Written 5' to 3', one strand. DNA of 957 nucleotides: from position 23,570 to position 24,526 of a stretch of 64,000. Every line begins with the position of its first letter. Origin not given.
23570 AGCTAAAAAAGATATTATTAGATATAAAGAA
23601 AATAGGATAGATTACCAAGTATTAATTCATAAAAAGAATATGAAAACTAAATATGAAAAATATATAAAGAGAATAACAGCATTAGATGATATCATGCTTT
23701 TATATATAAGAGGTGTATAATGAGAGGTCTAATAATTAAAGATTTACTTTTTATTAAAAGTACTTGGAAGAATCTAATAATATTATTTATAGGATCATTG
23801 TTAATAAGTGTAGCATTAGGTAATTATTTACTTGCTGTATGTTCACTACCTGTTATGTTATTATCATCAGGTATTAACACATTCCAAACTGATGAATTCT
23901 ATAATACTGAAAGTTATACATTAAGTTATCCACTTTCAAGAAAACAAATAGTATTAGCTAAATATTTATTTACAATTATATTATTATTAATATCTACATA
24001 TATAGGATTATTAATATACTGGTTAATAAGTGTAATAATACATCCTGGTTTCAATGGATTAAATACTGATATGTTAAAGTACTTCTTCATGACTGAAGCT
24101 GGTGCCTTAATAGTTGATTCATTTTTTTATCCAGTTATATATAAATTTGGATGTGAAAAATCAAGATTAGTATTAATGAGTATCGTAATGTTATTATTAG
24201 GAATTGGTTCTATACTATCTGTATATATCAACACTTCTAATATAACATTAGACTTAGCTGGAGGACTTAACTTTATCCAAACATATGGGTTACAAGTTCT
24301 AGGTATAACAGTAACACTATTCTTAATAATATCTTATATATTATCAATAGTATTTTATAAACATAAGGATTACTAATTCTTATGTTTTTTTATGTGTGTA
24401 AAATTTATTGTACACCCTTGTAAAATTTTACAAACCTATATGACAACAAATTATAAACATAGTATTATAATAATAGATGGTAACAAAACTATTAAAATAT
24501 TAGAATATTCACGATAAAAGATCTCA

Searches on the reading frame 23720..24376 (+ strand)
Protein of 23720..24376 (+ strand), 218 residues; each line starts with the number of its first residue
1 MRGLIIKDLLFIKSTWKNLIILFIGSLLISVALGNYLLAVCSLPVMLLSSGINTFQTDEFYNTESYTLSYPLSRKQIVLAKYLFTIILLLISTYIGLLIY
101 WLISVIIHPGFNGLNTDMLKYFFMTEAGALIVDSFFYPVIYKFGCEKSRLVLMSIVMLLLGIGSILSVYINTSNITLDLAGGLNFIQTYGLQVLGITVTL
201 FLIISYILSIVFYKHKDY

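Call 9: search_protein_families(library=pfam, proteins=[window:23720-24376:+], max_evalue=0.001)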
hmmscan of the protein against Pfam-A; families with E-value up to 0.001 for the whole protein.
window:23720-24376:+ (218 aa): 1 family
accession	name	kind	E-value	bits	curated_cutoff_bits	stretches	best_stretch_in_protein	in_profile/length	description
PF13346.12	ABC2_membrane_5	-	6.3e-30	104.7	25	1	3-214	1-205/205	ABC-2 family transporter protein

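Call 10: find_related_loci(query=window:23720-24376:+, collection=genome_contigs, flank=6000)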
Query window:23720-24376:+ (218 aa) in genome_contigs; peptide patterns used: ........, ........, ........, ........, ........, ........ (x = any residue, [..] = any of these).
156 stretches matched a pattern; 27 encode a relative of the query (tblastn E <= 1e-3); 27 distinct loci.
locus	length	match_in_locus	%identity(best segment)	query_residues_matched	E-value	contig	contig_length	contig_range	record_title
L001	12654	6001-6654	86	1-218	3e-122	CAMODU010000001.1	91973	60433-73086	MAG: uncultured bacterium isolate SRR873606_bin.1_metaWRAP_v1.3_MAG genome assembly, contig: NODE_203_length_91973_cov_1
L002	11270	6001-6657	68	1-218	8e-97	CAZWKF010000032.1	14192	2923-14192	MAG TPA_asm: uncultured Muribaculaceae bacterium isolate SRP287540_co2_425 genome assembly, contig: NODE_4741_length_141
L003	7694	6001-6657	68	1-218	4e-93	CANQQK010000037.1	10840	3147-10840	MAG: uncultured Bacilli bacterium isolate Lapin-011__bin56 genome assembly, contig: Lapin-011__NODE_6745_length_10840_co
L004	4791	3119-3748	70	1-210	6e-93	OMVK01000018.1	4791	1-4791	uncultured bacterium isolate hRUG910 genome assembly, contig: NODE_27078_length_4791_cov_11.9812, whole genome shotgun s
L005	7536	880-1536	68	1-218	4e-93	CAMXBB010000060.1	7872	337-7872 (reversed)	MAG TPA_asm: uncultured Firmicutes bacterium isolate SRR14411261_bin.7_metawrap_v1.3_MAG genome assembly, contig: NODE.1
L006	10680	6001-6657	68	1-218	1e-91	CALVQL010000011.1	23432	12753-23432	MAG: uncultured Bacilli bacterium isolate BRZ_SR__bin22 genome assembly, contig: BRZ_SR__NODE_2592_length_23432_cov_7.48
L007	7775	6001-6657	67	1-218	3e-91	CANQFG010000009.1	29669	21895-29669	MAG: uncultured Bacilli bacterium isolate Lapin-005__bin82 genome assembly, contig: Lapin-005__NODE_1980_length_29669_co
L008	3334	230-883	67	1-218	4e-89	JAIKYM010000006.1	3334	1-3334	MAG: Bacilli bacterium isolate RUI481 k141_12723567_flag=1_multi=8.0000_len=3334, whole genome shotgun sequence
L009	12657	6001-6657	65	1-218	2e-87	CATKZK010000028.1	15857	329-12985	MAG TPA_asm: uncultured Bacilli bacterium isolate MGG03190_1680015453 genome assembly, contig: ERR2497918_649, whole gen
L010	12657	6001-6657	61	1-218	5e-87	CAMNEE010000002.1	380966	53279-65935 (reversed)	MAG: uncultured Bacillales bacterium isolate SRR1222429_bin.164_metaWRAP_v1.3_MAG genome assembly, contig: NODE.9_length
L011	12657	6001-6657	67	1-218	3e-94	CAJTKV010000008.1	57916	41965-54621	MAG TPA_asm: uncultured Bacilli bacterium isolate MGBC102277 genome assembly, contig: MGBC102277.8, whole genome shotgun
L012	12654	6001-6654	75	1-218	1e-103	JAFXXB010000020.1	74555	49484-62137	MAG: Bacilli bacterium isolate RGIG6824 Sheep_Rumen-4__c664142, whole genome shotgun sequence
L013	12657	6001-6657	61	1-218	2e-86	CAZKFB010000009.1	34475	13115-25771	MAG TPA_asm: uncultured Muribaculaceae bacterium isolate SRP287540_co1_264 genome assembly, contig: NODE_1216_length_344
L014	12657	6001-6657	65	1-218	2e-81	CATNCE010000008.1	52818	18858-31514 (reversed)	MAG TPA_asm: uncultured Bacilli bacterium isolate MGG24433_1680015443 genome assembly, contig: SRR10593855_467, whole ge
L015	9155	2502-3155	67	1-218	1e-76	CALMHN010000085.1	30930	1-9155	MAG TPA_asm: uncultured bacterium isolate SRR5007354_bin.6_CONCOCT_v1.1_MAG genome assembly, contig: ERZ778036.1043, who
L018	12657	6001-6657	31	1-217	6e-18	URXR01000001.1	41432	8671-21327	uncultured Tenericutes bacterium isolate UMGS1449 genome assembly, contig: NODE_731_length_41432_cov_5.912415, whole gen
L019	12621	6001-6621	28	1-217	5e-15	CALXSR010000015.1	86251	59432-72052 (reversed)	MAG: uncultured Clostridia bacterium isolate E03__bin212 genome assembly, contig: E03__k127_2895313, whole genome shotgu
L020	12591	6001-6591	27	1-218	1e-11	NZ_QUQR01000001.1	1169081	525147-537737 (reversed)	Bacillus sp. dmp10 NODE_1_length_1169081_cov_80.026137, whole genome shotgun sequence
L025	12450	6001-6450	27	1-149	5e-9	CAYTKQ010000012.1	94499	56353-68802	MAG TPA_asm: uncultured Christensenella sp. isolate SRP242652_co1_171 genome assembly, contig: NODE_212_length_94499_cov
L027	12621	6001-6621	24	1-217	1e-5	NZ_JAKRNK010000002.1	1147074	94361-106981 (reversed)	Paenibacillus sp. ACRRX NODE_2_length_1147074_cov_19.327960_pilon, whole genome shotgun sequence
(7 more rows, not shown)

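Call 19: find_related_loci(query=A3, collection=metagenome_contigs, flank=3000)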
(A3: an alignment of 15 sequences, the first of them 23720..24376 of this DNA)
Query A3 (218 aa) in metagenome_contigs; peptide patterns used: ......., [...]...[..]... (x = any residue, [..] = any of these).
599 stretches matched a pattern (row limit reached: there are more); 6 encode a relative of the query (tblastn E <= 1e-3); 6 distinct loci.
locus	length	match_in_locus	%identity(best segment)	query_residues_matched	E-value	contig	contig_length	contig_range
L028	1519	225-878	82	1-218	1e-124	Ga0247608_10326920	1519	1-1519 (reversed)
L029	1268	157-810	62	1-218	4e-95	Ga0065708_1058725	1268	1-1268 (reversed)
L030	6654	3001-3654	67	1-218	9e-78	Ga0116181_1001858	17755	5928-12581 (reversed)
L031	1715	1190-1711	70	1-174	2e-78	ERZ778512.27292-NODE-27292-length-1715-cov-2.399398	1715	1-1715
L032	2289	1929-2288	75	1-120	3e-55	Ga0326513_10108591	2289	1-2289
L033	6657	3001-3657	64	1-218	3e-87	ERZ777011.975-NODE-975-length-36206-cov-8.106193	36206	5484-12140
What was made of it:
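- Tried and rejected: It returned only 6 loci because the peptide patterns were unspecific (call 19).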

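Call 20: find_homologous_proteins(query=window:23720-24376:+, max_evalue=1e-20)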
Query window:23720-24376:+ (218 aa): 178 proteins with E <= 1e-20 among 1023 candidates; the best 120 are listed.
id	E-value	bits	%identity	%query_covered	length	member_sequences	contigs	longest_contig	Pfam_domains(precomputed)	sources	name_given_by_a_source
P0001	1.8e-126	438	99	100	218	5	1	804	PF13346.13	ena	-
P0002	1.4e-111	389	86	100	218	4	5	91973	PF13346.13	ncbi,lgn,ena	-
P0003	2.4e-109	382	83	100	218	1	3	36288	PF13346.13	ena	-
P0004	2.7e-109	382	84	100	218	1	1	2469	PF13346.13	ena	-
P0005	4.4e-109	381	83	100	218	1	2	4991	PF13346.13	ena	-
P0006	4.4e-101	355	77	100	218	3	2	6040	PF13346.13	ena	-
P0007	1.0e-99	351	76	100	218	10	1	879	PF13346.13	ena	-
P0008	5.4e-98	345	78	100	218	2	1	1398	PF13346.13,PF12730.14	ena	-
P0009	1.8e-97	343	77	100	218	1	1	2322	PF13346.13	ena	-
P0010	1.7e-95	337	75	100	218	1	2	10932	PF13346.13,PF12730.14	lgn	-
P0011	2.9e-94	333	77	100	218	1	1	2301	PF13346.13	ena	-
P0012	2.1e-93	330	75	100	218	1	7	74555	PF13346.13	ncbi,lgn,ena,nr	ncbi:MAG: ABC-2 transporter permease [Bacilli bacterium]|nr:ABC-2 transporter permease [Bacilli bact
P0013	4.8e-93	329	74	100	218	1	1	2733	PF13346.13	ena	-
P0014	7.5e-93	328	75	100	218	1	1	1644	PF13346.13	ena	-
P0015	9.6e-93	328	76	100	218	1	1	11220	PF13346.13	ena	-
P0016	2.4e-92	327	71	100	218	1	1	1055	PF13346.13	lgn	-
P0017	3.4e-92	326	71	100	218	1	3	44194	PF13346.13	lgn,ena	-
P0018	7.2e-92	325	72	100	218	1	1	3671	PF13346.13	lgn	-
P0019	2.0e-91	323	72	100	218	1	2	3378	PF13346.13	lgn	-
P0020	2.4e-91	323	72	100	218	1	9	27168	PF13346.13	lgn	-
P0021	5.4e-91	322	71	100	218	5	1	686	PF13346.13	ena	-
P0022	5.8e-91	322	71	100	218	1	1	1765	PF13346.13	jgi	jgi:ABC-type transport system involved in multi-copper enzyme maturation permease subunit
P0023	3.8e-90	319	71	100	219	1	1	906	PF13346.13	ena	-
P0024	1.9e-89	317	69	100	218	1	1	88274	PF13346.13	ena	-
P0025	2.4e-89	317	69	100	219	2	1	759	PF13346.13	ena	-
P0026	2.5e-89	317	70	100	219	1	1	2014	PF13346.13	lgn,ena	-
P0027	4.2e-88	313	69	100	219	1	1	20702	PF13346.13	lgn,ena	-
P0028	4.6e-88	313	70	100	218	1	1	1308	PF13346.13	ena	-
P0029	8.9e-88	312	70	100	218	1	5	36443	PF13346.13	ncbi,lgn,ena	-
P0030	1.0e-87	311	69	100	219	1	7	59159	PF13346.13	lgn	-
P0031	1.4e-87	311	70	100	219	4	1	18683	PF13346.13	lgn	-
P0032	2.1e-87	310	69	100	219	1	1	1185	PF13346.13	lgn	-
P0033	3.6e-87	310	68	100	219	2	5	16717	PF13346.13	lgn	-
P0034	6.2e-87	309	68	100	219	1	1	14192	PF13346.13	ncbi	-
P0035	1.4e-86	308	69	100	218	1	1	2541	PF13346.13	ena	-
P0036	2.6e-86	307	68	100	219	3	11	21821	PF13346.13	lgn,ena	-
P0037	3.0e-86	307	68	100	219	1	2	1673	PF13346.13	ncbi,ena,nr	ncbi:MAG: ABC-2 transporter permease [Bacilli bacterium]|nr:ABC-2 transporter permease [Bacilli bact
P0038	1.1e-85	305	67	100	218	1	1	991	PF13346.13,PF12679.14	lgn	-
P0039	3.6e-85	303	67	100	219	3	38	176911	PF13346.13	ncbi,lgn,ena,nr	ncbi:MAG: ABC-2 transporter permease [Bacilli bacterium]|nr:ABC-2 transporter permease [Bacilli bact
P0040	4.1e-85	303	66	100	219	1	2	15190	PF13346.13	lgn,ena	-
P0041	4.4e-85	303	68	100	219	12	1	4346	PF13346.13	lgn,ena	-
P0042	4.6e-85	303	66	100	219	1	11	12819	PF13346.13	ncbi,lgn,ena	-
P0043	5.2e-85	303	66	100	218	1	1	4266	PF13346.13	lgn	-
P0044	5.7e-85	302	65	100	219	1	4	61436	PF13346.13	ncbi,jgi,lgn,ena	-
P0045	9.0e-85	302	66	100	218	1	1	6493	PF13346.13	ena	-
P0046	1.0e-84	302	68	100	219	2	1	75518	PF13346.13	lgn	-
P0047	1.4e-84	301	66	100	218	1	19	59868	PF13346.13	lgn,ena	-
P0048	2.2e-84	301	66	100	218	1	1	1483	PF13346.13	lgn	-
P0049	2.3e-84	300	68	100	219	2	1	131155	PF13346.13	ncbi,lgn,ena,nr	ncbi:MAG: ABC-2 transporter permease [Erysipelotrichales bacterium]|nr:ABC-2 transporter permease [E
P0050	2.7e-84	300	66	100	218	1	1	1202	PF13346.13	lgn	-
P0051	3.1e-84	300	66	100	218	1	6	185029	PF13346.13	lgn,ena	-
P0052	4.8e-84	299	66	100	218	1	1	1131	PF13346.13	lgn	-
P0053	5.5e-84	299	65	100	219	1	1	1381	PF13346.13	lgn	-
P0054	7.1e-84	299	68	100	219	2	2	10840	PF13346.13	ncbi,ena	-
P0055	7.4e-84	299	66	100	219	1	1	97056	PF13346.13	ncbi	-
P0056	7.6e-84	299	67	100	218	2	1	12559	PF13346.13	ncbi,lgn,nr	ncbi:MAG: ABC-2 transporter permease [Bacilli bacterium]|nr:ABC-2 transporter permease [Bacilli bact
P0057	8.1e-84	299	68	100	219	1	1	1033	PF13346.13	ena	-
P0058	8.6e-84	299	68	100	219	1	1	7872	PF13346.13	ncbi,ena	-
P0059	1.3e-83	298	66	100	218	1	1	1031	PF13346.13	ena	-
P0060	1.6e-83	298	67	100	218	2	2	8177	PF13346.13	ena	-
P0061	1.9e-83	297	65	100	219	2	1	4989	PF13346.13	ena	-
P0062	2.4e-83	297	67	100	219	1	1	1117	PF13346.13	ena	-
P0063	3.7e-83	297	69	100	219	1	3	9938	PF13346.13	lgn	-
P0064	4.3e-83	296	65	100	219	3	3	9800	PF13346.13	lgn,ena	-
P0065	9.4e-83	295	66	100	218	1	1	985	PF13346.13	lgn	-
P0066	1.2e-82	295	66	100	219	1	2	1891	PF13346.13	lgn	-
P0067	1.3e-82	295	67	100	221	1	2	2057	PF13346.13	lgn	-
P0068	1.4e-82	295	67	100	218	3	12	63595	PF13346.13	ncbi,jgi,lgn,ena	jgi:ABC-type transport system involved in multi-copper enzyme maturation permease subunit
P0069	1.6e-82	294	68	100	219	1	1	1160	PF13346.13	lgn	-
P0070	3.6e-82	293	65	100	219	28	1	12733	PF13346.13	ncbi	-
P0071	3.7e-82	293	63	100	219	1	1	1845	PF13346.13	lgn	-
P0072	5.1e-82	293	65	100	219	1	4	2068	PF13346.13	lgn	-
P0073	6.9e-82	292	66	100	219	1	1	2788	PF13346.13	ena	-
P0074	8.1e-82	292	64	100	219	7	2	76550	PF13346.13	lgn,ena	-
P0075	1.7e-81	291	66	100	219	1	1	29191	PF13346.13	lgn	-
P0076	2.4e-81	291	63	100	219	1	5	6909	PF13346.13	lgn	-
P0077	2.4e-81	291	68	94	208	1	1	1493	PF13346.13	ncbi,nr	ncbi:MAG: ABC-2 transporter permease, partial [Bacilli bacterium]|nr:ABC-2 transporter permease [Bac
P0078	5.6e-81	289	64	100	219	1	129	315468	PF13346.13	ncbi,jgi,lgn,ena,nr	ncbi:MAG: ABC-2 transporter permease [Bacilli bacterium]|nr:ABC-2 transporter permease [Bacilli bact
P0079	6.0e-81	289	64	100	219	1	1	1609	PF13346.13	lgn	-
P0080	6.5e-81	289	63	100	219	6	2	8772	PF13346.13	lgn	-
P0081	1.1e-80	288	62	100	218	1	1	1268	PF13346.13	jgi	-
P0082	1.5e-80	288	67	100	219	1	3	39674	PF13346.13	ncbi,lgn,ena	-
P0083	2.2e-80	287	64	100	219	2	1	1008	PF13346.13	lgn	-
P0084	4.0e-80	287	66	100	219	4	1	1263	PF13346.13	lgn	-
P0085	5.6e-80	286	63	100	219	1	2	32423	PF13346.13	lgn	-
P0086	1.0e-79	285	64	100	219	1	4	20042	PF13346.13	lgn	-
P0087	1.1e-79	285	65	100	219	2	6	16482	PF13346.13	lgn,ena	-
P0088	1.1e-79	285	64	100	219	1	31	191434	PF13346.13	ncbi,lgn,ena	-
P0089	1.3e-79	285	63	100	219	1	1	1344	PF13346.13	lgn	-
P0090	1.5e-79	285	62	100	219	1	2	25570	PF13346.13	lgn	-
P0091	1.6e-79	285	63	100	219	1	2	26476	PF13346.13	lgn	-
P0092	1.9e-79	284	64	100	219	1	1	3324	PF13346.13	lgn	-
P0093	2.0e-79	284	63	100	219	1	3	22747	PF13346.13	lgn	-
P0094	2.1e-79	284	65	100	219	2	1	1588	PF13346.13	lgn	-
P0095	4.6e-79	283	63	100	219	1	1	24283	PF13346.13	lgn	-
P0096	8.7e-79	282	65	100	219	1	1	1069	PF13346.13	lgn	-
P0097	9.5e-79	282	63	100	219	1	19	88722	PF13346.13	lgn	-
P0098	1.9e-78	281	63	100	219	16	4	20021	PF13346.13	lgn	-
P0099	2.1e-78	281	63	100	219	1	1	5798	PF13346.13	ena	-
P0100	8.7e-78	279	63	100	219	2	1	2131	PF13346.13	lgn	-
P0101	4.8e-77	277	65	100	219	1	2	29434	PF13346.13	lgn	-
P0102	5.0e-77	276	61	100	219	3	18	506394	PF13346.13,PF12679.14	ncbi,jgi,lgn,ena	-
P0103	1.8e-76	275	63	100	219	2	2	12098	PF13346.13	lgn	-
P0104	1.9e-76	275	64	100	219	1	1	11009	PF13346.13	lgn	-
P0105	3.9e-76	274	61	100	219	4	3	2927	PF13346.13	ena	-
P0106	2.1e-75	271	61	100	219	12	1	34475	PF13346.13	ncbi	-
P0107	2.8e-75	271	63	100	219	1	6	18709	PF13346.13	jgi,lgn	jgi:ABC-type transport system involved in multi-copper enzyme maturation permease subunit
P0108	3.6e-75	270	61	100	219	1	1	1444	PF13346.13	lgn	-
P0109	8.8e-75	269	62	100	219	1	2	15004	PF13346.13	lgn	-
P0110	1.3e-74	269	60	100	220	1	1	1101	PF13346.13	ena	-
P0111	1.5e-74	268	61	100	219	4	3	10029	PF13346.13,PF12679.14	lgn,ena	-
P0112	1.8e-74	268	61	100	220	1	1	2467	PF13346.13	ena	-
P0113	1.9e-74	268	61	100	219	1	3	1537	PF13346.13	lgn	-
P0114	2.2e-74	268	62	100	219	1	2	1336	PF13346.13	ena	-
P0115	2.4e-74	268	59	100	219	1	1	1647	PF13346.13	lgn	-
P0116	6.1e-74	266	67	86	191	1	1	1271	PF13346.13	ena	-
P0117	1.3e-73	265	61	100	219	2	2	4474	PF13346.13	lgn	-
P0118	1.7e-73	265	61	100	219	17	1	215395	PF13346.13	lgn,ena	-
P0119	2.2e-73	265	64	92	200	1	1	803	PF13346.13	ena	-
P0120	6.1e-73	263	61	100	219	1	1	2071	PF13346.13,PF12679.14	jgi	jgi:cytochrome bd-type quinol oxidase subunit 2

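Call 21: find_encoding_contigs(protein=P0003, flank=2500, max_places=3)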
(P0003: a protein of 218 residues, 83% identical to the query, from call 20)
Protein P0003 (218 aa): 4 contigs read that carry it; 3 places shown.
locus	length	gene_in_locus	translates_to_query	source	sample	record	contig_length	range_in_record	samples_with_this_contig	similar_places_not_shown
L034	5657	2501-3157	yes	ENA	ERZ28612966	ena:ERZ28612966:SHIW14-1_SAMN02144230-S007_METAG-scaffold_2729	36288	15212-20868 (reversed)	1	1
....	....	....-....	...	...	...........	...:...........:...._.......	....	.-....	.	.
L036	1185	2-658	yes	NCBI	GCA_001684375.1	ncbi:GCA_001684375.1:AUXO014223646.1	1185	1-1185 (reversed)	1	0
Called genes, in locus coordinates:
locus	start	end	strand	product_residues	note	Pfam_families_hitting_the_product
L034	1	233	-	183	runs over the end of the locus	PF03641:Lysine_decarbox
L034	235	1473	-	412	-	PF03572:Peptidase_S41 (faint)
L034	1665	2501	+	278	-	PF13476:AAA_23 (faint), PF00005:ABC_tran, PF13304:AAA_21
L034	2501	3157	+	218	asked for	PF13346:ABC2_membrane_5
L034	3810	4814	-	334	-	PF00535:Glycos_transf_2, PF10111:Glyco_tranf_2_2 (weak), PF13641:Glyco_tranf_2_3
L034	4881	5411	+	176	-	PF00132:Hexapep, PF14602:Hexapep_2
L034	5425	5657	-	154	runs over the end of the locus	-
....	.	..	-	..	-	?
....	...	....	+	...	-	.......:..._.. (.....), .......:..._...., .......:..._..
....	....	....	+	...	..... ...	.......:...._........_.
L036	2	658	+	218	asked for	PF13346:ABC2_membrane_5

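Call 22: find_encoding_contigs(protein=P0017, flank=2500, max_places=3)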
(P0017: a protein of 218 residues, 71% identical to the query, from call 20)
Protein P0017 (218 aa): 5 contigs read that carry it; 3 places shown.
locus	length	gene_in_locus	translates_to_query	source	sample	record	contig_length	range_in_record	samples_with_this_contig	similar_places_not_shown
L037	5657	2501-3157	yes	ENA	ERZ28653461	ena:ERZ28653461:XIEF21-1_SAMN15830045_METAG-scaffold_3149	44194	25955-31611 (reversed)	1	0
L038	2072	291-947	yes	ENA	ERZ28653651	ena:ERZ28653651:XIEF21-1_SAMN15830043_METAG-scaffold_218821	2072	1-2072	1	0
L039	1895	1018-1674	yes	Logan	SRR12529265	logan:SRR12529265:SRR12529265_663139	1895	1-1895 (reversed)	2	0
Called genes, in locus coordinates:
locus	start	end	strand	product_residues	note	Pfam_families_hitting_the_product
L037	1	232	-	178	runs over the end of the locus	PF03641:Lysine_decarbox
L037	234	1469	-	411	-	-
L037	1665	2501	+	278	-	PF00005:ABC_tran, PF13476:AAA_23 (weak), PF13304:AAA_21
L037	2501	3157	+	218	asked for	PF13346:ABC2_membrane_5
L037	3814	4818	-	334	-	PF00535:Glycos_transf_2, PF10111:Glyco_tranf_2_2 (faint), PF13641:Glyco_tranf_2_3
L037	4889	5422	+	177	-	PF00132:Hexapep, PF14602:Hexapep_2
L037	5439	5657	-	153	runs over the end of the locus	-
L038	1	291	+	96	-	?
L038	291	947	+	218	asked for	PF13346:ABC2_membrane_5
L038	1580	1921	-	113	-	-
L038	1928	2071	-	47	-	?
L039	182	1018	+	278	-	PF00005:ABC_tran, PF13476:AAA_23 (weak), PF13304:AAA_21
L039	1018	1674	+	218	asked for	PF13346:ABC2_membrane_5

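Call 23: find_encoding_contigs(protein=P0024, flank=2500, max_places=3)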
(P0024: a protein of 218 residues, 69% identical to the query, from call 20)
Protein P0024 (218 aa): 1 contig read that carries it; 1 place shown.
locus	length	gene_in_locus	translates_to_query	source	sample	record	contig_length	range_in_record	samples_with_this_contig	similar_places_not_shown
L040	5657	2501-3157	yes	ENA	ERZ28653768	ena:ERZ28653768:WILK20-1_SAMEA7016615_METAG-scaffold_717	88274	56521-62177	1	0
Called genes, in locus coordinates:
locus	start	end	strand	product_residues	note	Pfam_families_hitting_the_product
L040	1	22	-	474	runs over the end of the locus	PF00587:tRNA-synt_2b, PF03129:HGTP_anticodon, PF09180:ProRS-C_1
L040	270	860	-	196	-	PF03729:DUF308 (weak)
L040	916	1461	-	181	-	PF03641:Lysine_decarbox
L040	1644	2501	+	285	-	PF13476:AAA_23 (faint), PF00005:ABC_tran, PF13304:AAA_21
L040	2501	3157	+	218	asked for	PF13346:ABC2_membrane_5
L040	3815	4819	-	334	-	PF00535:Glycos_transf_2, PF10111:Glyco_tranf_2_2 (weak), PF13641:Glyco_tranf_2_3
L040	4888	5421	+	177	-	PF00132:Hexapep, PF14602:Hexapep_2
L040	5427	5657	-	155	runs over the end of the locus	-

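Call 24: find_encoding_contigs(protein=P0039, flank=2500, max_places=4)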
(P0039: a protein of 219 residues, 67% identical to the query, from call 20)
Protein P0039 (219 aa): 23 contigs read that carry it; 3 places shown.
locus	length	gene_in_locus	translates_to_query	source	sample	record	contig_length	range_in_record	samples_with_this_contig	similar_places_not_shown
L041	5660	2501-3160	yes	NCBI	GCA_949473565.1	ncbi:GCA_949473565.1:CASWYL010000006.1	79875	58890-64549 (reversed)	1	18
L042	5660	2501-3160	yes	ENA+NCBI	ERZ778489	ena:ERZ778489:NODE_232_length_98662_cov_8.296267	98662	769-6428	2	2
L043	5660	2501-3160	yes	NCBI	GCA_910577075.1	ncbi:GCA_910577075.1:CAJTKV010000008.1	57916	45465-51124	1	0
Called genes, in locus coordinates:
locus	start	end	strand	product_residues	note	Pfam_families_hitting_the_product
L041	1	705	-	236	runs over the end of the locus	-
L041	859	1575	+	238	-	-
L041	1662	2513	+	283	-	PF00005:ABC_tran, PF13304:AAA_21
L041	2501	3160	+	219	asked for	PF13346:ABC2_membrane_5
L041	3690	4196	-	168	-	-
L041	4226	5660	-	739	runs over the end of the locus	PF01136:Peptidase_U32, PF12392:DUF3656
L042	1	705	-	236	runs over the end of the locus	-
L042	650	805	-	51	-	-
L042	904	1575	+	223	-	-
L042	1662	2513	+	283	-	PF00005:ABC_tran, PF13304:AAA_21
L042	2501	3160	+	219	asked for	PF13346:ABC2_membrane_5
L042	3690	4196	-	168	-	-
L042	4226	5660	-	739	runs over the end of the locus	PF01136:Peptidase_U32, PF12392:DUF3656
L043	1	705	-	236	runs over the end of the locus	-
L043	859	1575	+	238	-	-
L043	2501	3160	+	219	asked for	PF13346:ABC2_membrane_5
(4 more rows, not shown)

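Call 25: find_encoding_contigs(protein=P0051, flank=2500, max_places=3)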
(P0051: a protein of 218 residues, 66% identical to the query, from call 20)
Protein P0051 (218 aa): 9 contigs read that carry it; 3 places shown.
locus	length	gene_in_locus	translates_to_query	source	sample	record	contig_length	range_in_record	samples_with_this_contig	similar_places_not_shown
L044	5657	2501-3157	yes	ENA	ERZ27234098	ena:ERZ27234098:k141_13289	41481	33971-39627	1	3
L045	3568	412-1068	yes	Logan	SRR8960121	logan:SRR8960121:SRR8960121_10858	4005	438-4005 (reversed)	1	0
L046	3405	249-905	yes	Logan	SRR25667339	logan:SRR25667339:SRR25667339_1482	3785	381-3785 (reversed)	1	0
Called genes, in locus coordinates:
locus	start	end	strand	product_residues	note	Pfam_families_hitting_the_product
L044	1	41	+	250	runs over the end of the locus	PF02811:PHP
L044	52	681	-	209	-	PF03729:DUF308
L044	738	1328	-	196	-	PF13483:Lactamase_B_3, PF12706:Lactamase_B_2 (faint)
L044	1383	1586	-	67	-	-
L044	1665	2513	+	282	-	PF00005:ABC_tran, PF13304:AAA_21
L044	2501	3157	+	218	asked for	PF13346:ABC2_membrane_5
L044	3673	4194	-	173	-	PF06998:DUF1307 (weak)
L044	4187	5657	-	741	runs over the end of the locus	PF01136:Peptidase_U32, PF12392:DUF3656, PF01136:Peptidase_U32 (weak)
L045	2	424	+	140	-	?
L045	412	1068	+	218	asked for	PF13346:ABC2_membrane_5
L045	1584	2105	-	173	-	PF06998:DUF1307 (weak)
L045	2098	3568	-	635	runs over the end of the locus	?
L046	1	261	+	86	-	?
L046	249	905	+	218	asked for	PF13346:ABC2_membrane_5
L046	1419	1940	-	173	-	PF06998:DUF1307 (weak)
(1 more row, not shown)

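Call 26: find_encoding_contigs(protein=P0078, flank=2500, max_places=4)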
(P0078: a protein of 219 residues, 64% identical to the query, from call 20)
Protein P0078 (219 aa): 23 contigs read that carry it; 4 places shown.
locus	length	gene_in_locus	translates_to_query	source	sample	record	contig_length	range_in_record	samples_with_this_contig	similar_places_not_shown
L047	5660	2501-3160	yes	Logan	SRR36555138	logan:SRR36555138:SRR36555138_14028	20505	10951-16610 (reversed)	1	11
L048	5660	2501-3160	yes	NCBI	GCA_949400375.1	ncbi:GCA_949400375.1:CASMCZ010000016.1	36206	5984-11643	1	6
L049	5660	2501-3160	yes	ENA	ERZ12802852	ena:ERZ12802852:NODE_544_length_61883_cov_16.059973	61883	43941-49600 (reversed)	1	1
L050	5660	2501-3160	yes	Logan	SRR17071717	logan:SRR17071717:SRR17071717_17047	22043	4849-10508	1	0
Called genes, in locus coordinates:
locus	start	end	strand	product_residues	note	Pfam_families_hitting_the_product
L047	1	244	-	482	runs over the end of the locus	-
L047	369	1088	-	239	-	-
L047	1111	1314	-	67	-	-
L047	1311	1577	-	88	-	PF06961:DUF1294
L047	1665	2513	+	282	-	PF00005:ABC_tran, PF13304:AAA_21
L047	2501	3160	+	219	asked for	PF13346:ABC2_membrane_5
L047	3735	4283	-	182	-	PF01725:Ham1p_like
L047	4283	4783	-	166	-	-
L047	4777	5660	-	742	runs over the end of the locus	PF01136:Peptidase_U32, PF12392:DUF3656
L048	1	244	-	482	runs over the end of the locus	-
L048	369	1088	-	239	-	-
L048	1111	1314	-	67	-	-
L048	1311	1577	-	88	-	PF06961:DUF1294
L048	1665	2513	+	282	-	PF00005:ABC_tran, PF13304:AAA_21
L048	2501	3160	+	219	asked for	PF13346:ABC2_membrane_5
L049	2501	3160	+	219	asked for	PF13346:ABC2_membrane_5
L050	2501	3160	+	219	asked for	PF13346:ABC2_membrane_5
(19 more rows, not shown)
